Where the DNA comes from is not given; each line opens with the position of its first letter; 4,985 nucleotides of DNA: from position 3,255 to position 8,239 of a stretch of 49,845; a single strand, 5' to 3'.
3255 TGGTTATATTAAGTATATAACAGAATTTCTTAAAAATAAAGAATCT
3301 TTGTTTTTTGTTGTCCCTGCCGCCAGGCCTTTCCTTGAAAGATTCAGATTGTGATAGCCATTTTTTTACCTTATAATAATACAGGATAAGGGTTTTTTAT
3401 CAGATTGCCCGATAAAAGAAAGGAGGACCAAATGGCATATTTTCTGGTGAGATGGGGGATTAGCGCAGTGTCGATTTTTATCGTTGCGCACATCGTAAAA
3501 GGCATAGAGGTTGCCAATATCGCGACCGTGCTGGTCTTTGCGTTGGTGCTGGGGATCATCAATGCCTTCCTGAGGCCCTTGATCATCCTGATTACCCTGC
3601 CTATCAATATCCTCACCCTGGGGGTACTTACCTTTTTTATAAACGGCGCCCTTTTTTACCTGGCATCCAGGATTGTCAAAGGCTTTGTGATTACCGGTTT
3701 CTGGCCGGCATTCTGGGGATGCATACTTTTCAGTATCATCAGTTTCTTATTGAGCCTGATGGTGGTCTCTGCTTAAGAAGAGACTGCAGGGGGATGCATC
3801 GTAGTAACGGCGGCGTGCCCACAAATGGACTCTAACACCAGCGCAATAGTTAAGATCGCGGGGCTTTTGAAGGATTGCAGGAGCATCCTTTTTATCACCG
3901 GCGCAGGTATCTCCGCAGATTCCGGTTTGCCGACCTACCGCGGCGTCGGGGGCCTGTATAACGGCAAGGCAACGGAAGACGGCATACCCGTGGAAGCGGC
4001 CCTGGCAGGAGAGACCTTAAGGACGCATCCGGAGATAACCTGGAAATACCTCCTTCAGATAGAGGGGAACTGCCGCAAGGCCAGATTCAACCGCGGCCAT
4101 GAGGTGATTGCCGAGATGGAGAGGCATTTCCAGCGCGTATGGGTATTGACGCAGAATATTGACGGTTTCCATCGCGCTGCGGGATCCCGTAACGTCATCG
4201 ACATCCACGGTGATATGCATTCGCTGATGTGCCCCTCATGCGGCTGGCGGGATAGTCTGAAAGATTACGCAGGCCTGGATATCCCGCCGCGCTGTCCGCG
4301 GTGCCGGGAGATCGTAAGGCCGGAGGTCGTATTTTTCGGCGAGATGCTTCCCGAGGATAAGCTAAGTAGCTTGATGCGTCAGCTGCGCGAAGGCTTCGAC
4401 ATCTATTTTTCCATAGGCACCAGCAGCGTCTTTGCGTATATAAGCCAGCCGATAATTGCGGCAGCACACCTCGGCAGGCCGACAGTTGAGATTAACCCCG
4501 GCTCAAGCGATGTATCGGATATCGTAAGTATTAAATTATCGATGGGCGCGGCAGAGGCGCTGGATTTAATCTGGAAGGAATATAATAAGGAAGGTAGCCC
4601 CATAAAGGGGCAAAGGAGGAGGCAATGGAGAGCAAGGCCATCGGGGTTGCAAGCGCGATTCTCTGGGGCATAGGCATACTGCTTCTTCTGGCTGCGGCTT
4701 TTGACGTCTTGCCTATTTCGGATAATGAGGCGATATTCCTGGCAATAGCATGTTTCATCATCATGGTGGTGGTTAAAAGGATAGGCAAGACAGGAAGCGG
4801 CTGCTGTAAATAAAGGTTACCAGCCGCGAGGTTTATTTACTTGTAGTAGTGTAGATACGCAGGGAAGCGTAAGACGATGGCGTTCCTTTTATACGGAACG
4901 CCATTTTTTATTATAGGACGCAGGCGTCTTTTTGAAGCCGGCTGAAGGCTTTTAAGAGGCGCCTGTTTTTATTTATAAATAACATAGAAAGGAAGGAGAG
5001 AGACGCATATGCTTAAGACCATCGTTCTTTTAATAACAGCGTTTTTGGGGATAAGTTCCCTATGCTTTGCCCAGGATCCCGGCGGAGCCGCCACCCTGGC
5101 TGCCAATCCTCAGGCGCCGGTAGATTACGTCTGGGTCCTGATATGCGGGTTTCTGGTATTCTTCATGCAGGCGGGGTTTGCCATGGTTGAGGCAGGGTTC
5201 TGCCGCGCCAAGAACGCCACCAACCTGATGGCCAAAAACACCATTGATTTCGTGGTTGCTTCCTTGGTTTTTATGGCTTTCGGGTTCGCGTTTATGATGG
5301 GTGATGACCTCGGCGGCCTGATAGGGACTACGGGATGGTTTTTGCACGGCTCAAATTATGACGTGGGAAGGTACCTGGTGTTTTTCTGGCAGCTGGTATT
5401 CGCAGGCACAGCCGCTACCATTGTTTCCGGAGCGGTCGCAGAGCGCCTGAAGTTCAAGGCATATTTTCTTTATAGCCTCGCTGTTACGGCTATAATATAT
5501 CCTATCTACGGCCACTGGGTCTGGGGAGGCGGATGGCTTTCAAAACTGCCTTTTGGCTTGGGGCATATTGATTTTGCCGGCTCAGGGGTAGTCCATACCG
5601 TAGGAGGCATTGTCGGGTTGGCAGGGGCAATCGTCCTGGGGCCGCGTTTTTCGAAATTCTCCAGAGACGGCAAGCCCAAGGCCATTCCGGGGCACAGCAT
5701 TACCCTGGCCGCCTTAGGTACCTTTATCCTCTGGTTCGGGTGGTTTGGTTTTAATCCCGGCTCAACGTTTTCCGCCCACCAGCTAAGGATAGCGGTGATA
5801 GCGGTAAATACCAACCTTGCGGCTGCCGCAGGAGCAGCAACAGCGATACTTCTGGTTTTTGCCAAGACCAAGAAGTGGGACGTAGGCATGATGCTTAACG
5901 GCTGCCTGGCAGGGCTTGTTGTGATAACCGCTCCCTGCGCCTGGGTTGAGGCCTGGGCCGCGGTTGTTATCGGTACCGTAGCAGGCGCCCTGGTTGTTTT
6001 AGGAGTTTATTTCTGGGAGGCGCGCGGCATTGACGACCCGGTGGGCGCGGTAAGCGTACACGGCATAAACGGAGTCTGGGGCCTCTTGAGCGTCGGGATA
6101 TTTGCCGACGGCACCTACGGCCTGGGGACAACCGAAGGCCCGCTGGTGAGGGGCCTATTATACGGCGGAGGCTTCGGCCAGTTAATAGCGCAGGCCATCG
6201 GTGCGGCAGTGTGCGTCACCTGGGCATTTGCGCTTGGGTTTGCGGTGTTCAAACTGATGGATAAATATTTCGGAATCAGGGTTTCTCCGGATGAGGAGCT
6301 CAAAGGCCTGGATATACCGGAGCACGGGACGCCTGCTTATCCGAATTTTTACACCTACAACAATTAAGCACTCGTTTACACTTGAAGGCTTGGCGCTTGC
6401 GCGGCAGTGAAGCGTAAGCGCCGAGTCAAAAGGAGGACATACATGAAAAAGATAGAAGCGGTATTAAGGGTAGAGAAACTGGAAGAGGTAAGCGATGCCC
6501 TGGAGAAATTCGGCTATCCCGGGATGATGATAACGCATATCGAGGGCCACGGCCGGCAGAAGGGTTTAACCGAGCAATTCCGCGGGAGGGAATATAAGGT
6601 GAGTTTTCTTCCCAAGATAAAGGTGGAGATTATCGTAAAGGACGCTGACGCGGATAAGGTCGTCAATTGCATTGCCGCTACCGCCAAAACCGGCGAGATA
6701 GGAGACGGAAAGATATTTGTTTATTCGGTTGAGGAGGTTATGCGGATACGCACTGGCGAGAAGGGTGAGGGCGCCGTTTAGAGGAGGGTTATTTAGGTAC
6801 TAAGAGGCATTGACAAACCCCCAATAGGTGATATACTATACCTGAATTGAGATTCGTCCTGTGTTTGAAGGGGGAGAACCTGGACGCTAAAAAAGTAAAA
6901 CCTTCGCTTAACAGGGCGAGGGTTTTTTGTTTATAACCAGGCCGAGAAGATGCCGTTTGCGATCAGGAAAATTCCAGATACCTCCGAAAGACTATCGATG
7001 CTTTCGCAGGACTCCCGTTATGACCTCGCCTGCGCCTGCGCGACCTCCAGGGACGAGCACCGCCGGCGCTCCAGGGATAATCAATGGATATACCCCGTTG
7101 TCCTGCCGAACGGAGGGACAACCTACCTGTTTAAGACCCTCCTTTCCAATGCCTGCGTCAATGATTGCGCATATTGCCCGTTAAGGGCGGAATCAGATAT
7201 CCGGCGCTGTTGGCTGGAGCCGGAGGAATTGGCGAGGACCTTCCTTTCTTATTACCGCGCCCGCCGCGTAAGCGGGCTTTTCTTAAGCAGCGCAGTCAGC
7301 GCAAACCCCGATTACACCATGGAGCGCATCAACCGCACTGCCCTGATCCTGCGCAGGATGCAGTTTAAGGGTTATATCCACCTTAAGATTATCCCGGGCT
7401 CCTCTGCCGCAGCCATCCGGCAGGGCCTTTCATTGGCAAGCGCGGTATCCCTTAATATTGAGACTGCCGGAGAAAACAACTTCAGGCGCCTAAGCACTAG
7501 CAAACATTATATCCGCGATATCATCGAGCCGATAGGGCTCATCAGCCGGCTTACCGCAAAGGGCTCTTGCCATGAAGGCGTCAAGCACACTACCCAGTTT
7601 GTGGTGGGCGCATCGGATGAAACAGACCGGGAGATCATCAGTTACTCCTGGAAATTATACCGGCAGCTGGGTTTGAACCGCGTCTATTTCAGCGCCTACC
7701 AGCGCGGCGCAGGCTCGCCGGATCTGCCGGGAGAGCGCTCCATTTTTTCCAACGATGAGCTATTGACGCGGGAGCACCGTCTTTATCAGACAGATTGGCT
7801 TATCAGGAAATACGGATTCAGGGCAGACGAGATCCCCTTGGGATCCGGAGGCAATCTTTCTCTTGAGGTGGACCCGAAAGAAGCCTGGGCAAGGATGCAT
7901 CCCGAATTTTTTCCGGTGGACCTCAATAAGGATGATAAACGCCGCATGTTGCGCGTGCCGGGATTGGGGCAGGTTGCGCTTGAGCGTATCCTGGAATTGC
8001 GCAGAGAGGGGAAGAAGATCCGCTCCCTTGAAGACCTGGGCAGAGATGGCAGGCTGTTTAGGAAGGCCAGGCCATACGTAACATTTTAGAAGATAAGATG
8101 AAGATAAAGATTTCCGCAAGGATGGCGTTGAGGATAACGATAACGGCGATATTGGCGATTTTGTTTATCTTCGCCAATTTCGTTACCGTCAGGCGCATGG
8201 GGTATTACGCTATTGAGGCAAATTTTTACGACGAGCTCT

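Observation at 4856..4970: Two tandem terminators with ANTAR-like hexaloop hairpins gate amtB-glnK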

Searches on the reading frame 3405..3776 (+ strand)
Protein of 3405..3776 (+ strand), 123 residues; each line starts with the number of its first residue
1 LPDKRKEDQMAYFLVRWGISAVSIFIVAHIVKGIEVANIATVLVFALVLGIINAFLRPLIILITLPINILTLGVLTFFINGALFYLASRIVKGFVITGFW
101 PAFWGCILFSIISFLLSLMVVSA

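Call 6: search_protein_families(library=pfam, proteins=[window:3405-3776:+])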
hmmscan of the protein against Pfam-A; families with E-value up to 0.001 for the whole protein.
window:3405-3776:+ (123 aa): 1 family
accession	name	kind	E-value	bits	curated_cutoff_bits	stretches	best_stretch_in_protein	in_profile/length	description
PF04020.18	Phage_holin_4_2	-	6.3e-30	104.3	28.8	1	13-114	3-104/105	Mycobacterial 4 TMS phage holin, superfamily IV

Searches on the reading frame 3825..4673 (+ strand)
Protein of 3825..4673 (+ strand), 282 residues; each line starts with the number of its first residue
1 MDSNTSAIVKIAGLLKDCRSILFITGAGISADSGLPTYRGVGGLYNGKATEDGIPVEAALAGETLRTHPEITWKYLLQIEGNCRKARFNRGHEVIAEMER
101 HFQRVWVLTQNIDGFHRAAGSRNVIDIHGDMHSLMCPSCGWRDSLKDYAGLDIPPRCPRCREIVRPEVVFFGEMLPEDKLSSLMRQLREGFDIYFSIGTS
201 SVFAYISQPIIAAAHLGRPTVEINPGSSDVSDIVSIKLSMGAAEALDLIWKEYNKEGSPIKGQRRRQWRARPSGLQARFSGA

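Call 6: search_protein_families(library=pfam, proteins=[window:3825-4673:+])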
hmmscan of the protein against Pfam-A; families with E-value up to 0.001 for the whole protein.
window:3825-4673:+ (282 aa): 1 family
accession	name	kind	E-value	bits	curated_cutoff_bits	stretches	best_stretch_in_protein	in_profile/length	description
PF02146.23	SIR2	-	8.5e-41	140.3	24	1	26-201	1-176/180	Sir2 family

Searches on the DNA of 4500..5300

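Call 5: search_rna_families(source=window, start=4500, end=5300, threshold=evalue, max_evalue=10, show_alignments=3)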
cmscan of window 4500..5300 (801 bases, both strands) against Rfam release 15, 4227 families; matches with E-value up to 10: 9.
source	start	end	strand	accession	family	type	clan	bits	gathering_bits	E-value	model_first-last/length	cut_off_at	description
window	4866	4916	+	RF03474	mir-4766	Gene; miRNA;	-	24.1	72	0.036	1-56/56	no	mir-4766 microRNA precursor family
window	5072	5098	-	RF01837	toga_FSE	Cis-reg; frameshift_element;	-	19.4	40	0.55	1-29/29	no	togavirus ribosomal frameshift element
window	4768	4918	+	RF00557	L10_leader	Cis-reg; leader;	-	18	44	2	1-138/138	no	Ribosomal protein L10 leader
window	4850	4914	+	RF02969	DUF3800-I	Gene; sRNA;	-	17.9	44.2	5.7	1-115/115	no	DUF3800-I RNA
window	4933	5002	+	RF02991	GP20-a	Cis-reg;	-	17.7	47.2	2.8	1-97/97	no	GP20-a RNA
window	4772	4854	+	RF00764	mir-191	Gene; miRNA;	-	17.6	54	0.63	1-91/91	no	mir-191 microRNA precursor family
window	4828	4919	+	RF02502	Atu_C8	Gene; sRNA;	-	17.4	50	1.7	1-122/122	no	Rhizobiales sRNA Atu_C8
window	4558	4757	+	RF02122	FTX_5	Gene; lncRNA;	-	16.2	45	7.1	1-208/208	no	FTX transcript, XIST regulator conserved region 5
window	4569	4681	-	RF01956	NEAT1_2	Gene; lncRNA;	-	16.1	60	0.85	1-116/116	no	Nuclear enriched abundant transcript 1 conserved region 2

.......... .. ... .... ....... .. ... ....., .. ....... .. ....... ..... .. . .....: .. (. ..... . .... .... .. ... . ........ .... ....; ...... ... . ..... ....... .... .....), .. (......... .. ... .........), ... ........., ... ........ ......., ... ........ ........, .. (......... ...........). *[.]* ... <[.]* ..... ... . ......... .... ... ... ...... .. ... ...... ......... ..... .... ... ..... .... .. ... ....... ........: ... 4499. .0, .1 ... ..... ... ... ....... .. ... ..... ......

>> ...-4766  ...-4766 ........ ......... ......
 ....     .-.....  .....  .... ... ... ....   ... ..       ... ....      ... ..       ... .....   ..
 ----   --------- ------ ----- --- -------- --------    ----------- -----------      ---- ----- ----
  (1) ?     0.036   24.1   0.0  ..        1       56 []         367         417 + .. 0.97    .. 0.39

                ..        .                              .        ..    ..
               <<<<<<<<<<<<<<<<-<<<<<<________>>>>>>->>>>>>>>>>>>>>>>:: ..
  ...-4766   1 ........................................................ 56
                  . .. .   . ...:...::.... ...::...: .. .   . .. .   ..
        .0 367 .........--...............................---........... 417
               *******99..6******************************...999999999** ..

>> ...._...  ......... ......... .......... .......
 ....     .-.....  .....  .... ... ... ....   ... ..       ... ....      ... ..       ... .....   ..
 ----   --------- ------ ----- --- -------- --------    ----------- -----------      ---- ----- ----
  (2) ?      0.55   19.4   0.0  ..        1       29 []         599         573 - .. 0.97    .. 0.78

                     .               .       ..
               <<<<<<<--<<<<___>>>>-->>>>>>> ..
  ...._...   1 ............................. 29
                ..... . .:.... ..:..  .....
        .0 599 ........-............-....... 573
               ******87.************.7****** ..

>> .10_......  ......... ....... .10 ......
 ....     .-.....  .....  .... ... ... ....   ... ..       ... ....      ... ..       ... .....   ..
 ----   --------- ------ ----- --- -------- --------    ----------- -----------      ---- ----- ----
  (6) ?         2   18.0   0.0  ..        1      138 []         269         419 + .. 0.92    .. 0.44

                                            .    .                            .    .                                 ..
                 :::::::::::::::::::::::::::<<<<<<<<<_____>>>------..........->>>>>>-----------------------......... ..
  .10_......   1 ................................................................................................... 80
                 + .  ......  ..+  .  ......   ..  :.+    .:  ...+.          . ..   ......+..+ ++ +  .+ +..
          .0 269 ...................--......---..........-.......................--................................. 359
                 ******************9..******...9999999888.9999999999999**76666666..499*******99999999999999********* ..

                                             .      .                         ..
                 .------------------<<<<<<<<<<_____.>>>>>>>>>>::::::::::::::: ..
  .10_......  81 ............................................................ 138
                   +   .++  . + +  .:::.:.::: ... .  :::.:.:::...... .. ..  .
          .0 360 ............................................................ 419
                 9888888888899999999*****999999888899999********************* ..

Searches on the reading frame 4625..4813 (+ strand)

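Call 6: search_protein_families(library=pfam, proteins=[window:4625-4813:+])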
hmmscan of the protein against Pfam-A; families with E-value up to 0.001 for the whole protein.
window:4625-4813:+ (62 aa): 0 families

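Call 68: search_protein_families(library=ncbifam, proteins=[window:4625-4813:+], max_evalue=1)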
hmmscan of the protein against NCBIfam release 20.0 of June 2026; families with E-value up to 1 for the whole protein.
window:4625-4813:+ (62 aa): 2 families
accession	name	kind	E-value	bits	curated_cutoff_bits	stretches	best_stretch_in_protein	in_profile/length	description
NF007767.1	PRK10452.1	equivalog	0.018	15.2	122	1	5-57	55-104/120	multidrug/spermidine efflux SMR transporter subunit MdtJ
TIGR02458.1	CbtA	hypoth_equivalog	0.078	12.5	182.9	1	4-54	77-129/230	cobalt transporter subunit CbtA (proposed)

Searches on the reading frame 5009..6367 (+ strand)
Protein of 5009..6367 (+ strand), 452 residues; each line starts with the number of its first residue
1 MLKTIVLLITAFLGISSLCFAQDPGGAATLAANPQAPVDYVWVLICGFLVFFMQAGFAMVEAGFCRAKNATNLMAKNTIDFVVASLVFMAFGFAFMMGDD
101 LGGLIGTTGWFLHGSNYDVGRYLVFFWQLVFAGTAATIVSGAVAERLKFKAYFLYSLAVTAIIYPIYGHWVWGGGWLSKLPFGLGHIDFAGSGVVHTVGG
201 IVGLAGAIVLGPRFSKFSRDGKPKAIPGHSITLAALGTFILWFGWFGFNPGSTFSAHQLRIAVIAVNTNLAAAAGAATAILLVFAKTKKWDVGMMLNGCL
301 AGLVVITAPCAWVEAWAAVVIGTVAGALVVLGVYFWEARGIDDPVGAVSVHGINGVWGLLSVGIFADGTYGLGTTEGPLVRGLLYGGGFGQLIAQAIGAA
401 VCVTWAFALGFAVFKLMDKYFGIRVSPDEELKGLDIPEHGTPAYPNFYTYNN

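Call 6: search_protein_families(library=pfam, proteins=[window:5009-6367:+])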
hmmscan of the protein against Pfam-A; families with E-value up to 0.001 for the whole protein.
window:5009-6367:+ (452 aa): 1 family
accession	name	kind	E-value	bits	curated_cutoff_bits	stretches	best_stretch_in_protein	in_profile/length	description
PF00909.26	Ammonium_transp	-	1.1e-130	436.5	23.2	1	41-444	1-399/399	Ammonium Transporter Family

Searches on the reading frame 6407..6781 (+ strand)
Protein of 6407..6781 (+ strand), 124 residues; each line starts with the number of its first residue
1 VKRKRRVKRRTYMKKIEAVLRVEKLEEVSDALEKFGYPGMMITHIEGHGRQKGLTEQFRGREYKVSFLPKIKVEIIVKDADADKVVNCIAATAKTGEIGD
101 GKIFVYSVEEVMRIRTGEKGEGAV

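Call 6: search_protein_families(library=pfam, proteins=[window:6407-6781:+])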
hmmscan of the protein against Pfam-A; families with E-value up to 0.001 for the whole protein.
window:6407-6781:+ (124 aa): 1 family
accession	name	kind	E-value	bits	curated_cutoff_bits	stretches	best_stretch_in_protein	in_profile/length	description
PF00543.27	P-II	-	5.5e-30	104.2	25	1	13-118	1-102/102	Nitrogen regulatory protein P-II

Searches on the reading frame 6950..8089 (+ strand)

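Call 6: search_protein_families(library=pfam, proteins=[window:6950-8089:+])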
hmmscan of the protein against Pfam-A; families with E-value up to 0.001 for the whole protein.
window:6950-8089:+ (379 aa): 2 families
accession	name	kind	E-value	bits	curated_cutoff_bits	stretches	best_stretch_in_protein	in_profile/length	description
PF04055.27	Radical_SAM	-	8.1e-06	26.5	29.5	1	65-229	3-159/166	Radical SAM superfamily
PF12836.13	HHH_3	-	0.00057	20.4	27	0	323-364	6-47/65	Helix-hairpin-helix motif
